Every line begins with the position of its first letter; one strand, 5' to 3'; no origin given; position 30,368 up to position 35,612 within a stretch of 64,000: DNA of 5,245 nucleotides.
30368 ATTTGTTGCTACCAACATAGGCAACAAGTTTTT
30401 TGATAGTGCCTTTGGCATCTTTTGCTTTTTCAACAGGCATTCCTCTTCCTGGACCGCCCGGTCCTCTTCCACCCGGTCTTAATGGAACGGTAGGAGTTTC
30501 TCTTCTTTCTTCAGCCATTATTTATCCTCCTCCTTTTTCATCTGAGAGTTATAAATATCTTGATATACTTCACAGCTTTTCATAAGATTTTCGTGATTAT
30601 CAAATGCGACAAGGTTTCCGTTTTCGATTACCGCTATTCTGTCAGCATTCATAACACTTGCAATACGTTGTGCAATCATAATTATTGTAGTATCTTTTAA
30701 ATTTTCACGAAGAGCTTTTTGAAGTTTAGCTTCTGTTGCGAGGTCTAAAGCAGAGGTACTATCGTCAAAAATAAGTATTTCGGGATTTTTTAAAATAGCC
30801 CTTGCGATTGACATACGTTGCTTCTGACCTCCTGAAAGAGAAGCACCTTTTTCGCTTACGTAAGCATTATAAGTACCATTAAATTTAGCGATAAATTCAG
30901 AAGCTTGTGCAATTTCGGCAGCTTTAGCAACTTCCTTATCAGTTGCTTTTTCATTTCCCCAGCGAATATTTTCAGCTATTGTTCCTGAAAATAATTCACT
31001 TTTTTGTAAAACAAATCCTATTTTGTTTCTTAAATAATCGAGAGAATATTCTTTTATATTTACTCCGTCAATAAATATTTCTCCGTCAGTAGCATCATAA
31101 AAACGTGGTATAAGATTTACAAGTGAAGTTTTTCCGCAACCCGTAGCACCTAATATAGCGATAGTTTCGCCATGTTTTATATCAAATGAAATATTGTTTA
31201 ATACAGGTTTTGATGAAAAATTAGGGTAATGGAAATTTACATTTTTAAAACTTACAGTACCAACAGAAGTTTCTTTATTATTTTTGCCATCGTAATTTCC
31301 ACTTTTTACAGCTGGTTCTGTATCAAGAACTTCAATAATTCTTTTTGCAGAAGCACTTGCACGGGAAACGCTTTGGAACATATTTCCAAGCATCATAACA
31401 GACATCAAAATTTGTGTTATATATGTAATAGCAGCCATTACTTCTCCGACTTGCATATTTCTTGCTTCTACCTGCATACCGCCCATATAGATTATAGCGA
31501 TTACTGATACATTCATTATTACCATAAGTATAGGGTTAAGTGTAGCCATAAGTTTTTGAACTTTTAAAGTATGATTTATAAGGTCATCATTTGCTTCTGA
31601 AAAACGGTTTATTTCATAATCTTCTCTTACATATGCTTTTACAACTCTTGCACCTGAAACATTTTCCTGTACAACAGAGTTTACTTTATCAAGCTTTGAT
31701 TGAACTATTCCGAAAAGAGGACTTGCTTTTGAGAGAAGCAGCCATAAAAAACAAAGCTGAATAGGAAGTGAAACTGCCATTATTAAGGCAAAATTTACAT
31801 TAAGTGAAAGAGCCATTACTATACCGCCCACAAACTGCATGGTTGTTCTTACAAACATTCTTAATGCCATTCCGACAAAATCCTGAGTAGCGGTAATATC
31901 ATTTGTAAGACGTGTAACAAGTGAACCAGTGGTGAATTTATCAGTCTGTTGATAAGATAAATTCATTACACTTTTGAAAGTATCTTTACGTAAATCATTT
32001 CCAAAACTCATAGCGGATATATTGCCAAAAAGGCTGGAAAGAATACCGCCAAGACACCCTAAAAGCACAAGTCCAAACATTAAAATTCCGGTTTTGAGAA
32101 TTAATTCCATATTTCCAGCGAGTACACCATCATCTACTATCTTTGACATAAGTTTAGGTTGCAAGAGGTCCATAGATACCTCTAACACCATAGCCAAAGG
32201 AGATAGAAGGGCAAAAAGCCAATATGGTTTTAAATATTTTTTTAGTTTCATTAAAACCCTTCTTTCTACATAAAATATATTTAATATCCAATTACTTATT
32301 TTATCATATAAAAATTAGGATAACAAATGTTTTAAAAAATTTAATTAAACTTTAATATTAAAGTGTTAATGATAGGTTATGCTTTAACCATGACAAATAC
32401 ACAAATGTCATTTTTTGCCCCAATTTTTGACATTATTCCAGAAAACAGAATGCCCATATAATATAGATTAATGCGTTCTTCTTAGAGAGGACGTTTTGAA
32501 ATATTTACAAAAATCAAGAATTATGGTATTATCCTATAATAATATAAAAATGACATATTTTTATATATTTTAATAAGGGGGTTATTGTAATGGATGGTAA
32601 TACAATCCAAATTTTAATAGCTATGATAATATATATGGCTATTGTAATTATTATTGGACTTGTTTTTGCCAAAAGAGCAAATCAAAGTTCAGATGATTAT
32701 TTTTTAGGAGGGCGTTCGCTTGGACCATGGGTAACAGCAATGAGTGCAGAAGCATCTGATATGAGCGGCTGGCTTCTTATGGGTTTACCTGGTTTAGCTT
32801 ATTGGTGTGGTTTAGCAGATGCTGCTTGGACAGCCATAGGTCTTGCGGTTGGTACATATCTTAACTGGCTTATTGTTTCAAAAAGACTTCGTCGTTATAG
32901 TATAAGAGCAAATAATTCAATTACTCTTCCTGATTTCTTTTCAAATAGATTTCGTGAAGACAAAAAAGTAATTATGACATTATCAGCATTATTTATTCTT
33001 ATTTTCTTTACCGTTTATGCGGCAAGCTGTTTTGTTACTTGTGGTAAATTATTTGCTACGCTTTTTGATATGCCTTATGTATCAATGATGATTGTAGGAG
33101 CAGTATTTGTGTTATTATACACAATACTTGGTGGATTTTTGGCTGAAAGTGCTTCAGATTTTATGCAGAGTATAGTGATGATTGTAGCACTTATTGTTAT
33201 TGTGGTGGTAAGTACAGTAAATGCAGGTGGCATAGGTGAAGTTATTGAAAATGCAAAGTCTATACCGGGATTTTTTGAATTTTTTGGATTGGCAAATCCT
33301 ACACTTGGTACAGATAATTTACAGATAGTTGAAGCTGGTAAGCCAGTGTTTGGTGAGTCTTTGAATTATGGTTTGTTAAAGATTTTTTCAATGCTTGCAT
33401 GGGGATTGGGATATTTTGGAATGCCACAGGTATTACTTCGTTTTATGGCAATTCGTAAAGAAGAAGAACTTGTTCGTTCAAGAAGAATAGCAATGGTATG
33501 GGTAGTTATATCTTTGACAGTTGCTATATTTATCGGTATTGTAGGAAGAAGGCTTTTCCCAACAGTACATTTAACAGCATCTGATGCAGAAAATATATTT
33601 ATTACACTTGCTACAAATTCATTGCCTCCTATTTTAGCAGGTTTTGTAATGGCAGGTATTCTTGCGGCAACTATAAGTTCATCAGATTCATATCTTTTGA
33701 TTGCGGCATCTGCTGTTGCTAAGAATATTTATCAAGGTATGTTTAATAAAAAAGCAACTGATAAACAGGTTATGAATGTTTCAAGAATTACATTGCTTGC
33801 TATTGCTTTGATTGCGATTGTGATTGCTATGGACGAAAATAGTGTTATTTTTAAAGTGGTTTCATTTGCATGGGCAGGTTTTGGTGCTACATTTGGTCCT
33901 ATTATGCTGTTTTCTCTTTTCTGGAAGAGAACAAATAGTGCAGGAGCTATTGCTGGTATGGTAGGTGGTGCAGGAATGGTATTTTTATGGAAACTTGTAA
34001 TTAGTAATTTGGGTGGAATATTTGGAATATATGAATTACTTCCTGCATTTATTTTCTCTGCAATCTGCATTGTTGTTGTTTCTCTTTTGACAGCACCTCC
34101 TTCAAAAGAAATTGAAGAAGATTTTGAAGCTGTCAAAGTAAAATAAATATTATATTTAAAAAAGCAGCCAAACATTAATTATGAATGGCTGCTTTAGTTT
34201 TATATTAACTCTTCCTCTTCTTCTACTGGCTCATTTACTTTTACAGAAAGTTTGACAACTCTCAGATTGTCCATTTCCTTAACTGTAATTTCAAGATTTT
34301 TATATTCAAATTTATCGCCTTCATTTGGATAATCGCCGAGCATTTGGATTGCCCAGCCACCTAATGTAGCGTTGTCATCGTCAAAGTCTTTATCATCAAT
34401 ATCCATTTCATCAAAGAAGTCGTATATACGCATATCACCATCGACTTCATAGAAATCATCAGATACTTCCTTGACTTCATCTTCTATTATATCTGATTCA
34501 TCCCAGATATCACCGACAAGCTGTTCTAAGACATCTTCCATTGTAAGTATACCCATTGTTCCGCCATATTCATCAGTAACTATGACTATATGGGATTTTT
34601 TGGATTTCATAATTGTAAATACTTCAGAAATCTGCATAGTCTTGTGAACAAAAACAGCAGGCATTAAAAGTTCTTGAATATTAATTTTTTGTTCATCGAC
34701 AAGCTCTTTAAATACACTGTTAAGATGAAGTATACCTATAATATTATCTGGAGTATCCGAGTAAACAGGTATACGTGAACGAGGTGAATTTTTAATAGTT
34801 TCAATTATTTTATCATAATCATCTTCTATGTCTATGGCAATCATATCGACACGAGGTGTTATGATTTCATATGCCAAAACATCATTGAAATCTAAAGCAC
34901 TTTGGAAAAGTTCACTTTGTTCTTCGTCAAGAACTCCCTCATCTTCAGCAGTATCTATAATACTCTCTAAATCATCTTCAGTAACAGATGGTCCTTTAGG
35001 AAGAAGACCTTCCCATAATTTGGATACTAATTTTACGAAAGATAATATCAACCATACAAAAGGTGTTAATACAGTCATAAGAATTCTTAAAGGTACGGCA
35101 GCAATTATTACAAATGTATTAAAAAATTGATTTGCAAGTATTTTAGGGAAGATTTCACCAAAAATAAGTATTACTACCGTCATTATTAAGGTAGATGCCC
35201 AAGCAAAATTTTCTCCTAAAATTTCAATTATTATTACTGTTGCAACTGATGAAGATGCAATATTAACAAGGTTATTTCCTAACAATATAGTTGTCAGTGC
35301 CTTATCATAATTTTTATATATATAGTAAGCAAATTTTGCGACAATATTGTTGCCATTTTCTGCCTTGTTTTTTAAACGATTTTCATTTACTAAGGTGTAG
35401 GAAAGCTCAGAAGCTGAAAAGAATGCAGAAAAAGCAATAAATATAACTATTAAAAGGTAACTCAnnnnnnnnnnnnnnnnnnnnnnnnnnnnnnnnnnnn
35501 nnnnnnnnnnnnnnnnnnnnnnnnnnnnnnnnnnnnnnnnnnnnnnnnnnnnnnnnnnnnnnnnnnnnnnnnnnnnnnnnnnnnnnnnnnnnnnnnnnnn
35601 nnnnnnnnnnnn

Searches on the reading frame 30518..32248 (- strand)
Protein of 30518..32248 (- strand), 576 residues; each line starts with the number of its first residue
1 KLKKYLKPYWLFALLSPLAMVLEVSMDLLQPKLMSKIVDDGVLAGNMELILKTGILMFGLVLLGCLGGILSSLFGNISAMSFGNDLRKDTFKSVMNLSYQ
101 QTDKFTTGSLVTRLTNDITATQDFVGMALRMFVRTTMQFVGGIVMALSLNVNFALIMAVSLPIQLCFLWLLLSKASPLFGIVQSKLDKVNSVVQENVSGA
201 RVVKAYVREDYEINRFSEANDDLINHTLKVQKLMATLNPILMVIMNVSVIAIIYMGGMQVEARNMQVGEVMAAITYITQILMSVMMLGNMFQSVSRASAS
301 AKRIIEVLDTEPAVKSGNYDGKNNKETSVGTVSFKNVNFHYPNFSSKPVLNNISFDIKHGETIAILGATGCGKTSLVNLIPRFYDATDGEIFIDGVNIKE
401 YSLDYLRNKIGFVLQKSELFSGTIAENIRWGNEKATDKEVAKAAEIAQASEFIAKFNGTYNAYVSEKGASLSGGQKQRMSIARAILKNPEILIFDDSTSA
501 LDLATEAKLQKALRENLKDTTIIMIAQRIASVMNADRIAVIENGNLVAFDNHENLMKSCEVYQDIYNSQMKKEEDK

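Call 30: search_protein_families(library=pfam, proteins=[window:30518-32248:-])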
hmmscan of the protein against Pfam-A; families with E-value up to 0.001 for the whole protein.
window:30518-32248:- (576 aa): 3 families
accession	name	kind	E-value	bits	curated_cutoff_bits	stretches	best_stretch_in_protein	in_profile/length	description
PF00664.28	ABC_membrane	-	7e-49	167.4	28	1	16-284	4-274/274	ABC transporter transmembrane region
PF00005.33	ABC_tran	-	3.7e-33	115.4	25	1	350-499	1-137/137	ABC transporter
PF02463.25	SMC_N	-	1.2e-05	25.3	40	1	191-541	91-211/220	RecF/RecN/SMC N terminal domain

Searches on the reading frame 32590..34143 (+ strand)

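Call 30: search_protein_families(library=pfam, proteins=[window:32590-34143:+])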
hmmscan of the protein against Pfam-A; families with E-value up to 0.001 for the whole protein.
window:32590-34143:+ (518 aa): 1 family
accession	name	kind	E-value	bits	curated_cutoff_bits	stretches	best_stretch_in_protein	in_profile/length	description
PF00474.23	SSF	-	1.7e-90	304.3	22.8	1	37-460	1-406/406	Sodium:solute symporter family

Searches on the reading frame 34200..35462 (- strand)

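Call 30: search_protein_families(library=pfam, proteins=[window:34200-35462:-])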
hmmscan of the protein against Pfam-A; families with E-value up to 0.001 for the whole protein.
window:34200-35462:- (420 aa): 3 families
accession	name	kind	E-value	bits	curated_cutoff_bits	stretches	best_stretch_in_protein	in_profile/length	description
PF01595.25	CNNM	-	3.4e-44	151.1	28.4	1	3-181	1-180/181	Cyclin M transmembrane N-terminal domain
PF03471.22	CorC_HlyC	-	2.2e-17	63.3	27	1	332-410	2-80/81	Transporter associated domain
PF00571.33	CBS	-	1.3e-12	48.3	24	1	268-316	8-56/57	CBS domain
